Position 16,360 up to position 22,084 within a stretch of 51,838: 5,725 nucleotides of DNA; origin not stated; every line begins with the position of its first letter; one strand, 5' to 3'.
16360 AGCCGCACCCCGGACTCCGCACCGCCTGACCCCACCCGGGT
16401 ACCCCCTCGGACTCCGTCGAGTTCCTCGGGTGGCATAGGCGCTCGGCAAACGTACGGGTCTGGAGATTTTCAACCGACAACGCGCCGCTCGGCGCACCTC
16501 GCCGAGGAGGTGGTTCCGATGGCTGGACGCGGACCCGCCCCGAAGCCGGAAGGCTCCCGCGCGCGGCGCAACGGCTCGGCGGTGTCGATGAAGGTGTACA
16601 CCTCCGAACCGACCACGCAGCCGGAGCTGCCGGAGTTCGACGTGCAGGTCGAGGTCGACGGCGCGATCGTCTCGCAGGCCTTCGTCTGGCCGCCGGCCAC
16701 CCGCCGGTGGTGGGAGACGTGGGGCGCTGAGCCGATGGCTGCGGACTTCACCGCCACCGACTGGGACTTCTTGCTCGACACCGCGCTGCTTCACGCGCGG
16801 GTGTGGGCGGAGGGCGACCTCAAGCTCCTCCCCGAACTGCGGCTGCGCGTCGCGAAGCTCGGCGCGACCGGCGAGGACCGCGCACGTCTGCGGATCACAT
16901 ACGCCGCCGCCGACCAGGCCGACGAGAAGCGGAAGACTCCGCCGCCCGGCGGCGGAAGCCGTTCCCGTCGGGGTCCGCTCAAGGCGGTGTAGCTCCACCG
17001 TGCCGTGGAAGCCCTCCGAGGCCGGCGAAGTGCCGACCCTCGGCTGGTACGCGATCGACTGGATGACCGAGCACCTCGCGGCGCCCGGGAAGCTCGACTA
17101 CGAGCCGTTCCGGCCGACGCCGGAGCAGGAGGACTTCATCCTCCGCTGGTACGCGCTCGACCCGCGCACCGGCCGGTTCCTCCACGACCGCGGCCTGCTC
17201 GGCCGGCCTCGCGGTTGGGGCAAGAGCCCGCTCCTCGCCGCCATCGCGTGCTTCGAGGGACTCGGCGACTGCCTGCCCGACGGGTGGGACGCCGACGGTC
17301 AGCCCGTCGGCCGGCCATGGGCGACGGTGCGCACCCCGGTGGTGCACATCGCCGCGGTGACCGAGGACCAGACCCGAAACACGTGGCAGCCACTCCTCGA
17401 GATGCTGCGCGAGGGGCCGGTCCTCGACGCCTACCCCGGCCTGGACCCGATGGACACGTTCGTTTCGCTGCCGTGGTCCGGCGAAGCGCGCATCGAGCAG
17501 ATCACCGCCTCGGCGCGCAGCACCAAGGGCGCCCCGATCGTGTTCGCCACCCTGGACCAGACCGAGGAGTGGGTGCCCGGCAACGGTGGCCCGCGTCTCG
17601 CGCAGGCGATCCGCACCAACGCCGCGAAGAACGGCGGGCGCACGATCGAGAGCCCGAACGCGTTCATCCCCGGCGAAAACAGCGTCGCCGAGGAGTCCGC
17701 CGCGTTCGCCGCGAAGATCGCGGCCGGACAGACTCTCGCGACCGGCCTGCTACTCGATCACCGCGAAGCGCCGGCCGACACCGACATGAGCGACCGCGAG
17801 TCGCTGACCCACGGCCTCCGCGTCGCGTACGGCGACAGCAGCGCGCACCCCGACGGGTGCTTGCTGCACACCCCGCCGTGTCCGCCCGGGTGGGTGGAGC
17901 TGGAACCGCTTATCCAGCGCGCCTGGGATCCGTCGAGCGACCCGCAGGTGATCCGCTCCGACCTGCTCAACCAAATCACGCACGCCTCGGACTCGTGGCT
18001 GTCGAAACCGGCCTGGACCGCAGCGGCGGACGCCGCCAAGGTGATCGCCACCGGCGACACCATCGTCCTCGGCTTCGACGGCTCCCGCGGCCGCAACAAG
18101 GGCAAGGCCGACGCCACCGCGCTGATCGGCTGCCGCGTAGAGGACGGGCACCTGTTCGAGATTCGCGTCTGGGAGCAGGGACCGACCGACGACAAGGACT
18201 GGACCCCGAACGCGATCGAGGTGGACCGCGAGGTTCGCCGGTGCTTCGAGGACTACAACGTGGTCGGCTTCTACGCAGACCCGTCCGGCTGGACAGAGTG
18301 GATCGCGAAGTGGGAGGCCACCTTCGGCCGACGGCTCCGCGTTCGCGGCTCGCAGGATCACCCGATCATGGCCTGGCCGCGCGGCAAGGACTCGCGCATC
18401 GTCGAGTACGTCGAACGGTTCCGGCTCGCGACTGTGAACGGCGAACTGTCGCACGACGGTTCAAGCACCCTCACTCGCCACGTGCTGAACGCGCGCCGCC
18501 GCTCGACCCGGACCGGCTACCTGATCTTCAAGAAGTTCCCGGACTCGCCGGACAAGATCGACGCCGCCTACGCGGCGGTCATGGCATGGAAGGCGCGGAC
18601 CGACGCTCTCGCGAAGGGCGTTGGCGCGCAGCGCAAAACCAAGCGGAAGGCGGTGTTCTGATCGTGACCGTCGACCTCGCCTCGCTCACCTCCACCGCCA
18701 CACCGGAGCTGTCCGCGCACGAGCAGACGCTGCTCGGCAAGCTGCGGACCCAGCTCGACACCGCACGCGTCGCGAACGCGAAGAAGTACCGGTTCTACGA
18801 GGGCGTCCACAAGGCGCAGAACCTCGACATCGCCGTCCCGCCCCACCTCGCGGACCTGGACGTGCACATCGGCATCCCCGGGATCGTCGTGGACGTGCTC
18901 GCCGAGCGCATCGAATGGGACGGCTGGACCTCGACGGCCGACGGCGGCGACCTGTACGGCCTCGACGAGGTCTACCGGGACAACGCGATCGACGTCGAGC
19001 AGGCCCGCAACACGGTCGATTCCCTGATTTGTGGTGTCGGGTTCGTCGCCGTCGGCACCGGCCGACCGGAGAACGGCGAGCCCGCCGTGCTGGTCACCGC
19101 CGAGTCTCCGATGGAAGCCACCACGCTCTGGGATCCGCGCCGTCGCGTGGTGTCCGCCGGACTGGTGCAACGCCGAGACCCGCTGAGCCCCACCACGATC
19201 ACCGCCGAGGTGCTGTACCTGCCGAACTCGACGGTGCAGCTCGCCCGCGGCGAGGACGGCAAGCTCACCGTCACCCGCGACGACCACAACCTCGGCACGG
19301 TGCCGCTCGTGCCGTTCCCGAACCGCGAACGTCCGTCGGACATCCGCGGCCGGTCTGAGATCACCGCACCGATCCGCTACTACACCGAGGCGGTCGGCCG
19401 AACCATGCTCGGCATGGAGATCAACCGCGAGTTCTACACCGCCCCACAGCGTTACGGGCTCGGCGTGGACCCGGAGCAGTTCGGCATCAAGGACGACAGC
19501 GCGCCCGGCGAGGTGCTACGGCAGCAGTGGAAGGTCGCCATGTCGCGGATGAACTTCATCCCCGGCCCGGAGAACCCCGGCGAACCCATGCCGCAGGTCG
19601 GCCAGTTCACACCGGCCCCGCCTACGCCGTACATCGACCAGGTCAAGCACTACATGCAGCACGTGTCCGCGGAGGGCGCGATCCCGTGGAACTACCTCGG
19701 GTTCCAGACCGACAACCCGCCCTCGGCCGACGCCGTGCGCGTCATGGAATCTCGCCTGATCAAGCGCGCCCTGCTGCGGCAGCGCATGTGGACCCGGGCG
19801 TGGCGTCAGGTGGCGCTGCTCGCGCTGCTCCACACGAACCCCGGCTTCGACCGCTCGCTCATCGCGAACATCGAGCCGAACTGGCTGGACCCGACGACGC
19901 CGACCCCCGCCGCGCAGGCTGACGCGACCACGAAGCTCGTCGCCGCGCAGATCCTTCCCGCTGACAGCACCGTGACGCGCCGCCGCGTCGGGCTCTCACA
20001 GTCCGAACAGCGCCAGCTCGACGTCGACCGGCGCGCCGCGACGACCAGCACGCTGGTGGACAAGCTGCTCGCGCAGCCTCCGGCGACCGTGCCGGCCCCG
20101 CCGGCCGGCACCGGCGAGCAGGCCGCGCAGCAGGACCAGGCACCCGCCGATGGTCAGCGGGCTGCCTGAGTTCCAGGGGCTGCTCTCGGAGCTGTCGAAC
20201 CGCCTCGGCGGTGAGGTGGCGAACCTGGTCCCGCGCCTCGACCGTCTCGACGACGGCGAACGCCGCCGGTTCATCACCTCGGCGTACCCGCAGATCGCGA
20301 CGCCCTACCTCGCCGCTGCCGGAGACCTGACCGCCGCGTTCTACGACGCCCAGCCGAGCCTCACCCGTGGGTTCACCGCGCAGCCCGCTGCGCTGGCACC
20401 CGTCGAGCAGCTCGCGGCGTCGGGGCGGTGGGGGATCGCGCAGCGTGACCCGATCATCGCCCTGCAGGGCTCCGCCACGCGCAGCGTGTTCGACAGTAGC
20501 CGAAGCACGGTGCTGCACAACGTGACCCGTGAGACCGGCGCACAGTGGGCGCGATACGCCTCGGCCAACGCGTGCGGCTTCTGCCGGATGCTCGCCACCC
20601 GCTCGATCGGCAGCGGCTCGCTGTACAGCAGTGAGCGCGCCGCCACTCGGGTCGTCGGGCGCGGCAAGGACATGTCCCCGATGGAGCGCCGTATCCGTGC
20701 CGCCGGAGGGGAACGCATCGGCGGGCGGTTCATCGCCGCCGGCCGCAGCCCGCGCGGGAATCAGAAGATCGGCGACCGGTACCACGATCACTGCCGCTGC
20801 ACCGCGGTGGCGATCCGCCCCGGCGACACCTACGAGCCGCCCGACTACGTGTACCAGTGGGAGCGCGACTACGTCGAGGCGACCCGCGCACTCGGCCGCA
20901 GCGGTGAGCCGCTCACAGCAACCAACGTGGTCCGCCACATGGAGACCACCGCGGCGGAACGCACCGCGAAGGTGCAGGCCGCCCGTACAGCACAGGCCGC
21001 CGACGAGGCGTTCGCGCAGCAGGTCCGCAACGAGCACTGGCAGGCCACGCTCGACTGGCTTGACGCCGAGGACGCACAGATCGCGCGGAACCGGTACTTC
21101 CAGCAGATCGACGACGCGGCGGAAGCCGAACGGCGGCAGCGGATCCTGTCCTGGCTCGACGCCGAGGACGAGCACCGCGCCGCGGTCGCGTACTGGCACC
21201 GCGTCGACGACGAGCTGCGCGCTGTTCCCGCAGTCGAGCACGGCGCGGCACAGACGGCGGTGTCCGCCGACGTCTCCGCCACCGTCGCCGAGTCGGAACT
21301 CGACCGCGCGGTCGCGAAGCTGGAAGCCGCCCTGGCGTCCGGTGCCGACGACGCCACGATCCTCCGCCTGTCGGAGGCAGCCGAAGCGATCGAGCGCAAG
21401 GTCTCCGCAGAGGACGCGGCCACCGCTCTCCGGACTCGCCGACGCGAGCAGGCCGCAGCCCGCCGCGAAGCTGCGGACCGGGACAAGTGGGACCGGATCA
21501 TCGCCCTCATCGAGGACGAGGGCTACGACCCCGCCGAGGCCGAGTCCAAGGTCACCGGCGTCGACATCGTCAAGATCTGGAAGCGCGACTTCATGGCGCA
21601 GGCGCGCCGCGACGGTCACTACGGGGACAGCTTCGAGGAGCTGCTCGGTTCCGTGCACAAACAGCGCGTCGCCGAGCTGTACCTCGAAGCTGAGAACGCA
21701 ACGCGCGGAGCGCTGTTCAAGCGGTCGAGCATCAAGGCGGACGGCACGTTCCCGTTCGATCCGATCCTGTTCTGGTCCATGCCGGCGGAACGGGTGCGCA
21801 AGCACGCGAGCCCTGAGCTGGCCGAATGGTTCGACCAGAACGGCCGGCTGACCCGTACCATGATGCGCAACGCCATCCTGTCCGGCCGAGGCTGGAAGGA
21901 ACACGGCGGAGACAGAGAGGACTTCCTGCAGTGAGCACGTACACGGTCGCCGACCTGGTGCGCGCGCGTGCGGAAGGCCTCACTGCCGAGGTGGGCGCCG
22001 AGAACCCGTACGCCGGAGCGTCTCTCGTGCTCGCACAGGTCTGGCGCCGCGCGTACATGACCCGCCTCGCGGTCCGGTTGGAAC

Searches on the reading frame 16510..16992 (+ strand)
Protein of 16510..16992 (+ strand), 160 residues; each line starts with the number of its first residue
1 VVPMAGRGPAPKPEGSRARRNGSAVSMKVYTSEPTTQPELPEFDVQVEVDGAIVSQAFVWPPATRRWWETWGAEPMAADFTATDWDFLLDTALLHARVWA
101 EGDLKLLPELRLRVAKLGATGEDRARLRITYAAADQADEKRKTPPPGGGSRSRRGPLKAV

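Call 93: search_protein_families(library=phrogs, proteins=[window:16510-16992:+], max_evalue=0.001)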
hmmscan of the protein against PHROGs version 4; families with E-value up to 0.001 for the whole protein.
window:16510-16992:+ (160 aa): 2 families
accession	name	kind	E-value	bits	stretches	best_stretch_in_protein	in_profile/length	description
phrog_226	-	tail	1e-34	120.7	1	4-143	1-133/157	minor tail protein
phrog_1897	-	head and packaging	4.1e-11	43.8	1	54-115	15-76/112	terminase small subunit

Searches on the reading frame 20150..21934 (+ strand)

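Call 17: search_protein_families(library=phrogs, proteins=[window:20150-21934:+], max_evalue=0.001)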
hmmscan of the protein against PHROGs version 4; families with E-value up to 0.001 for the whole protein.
window:20150-21934:+ (594 aa): 4 families
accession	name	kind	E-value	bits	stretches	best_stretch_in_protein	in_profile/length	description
phrog_1752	-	head and packaging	1.5e-151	508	2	1-294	1-265/828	head maturation protease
phrog_193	-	head and packaging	6.7e-42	145.6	1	7-391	28-366/449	head maturation protease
phrog_13257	-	head and packaging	1.6e-22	81.3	1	9-164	14-176/405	head maturation protease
phrog_18477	-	head and packaging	2.5e-19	70.5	1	334-580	499-734/760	head morphogenesis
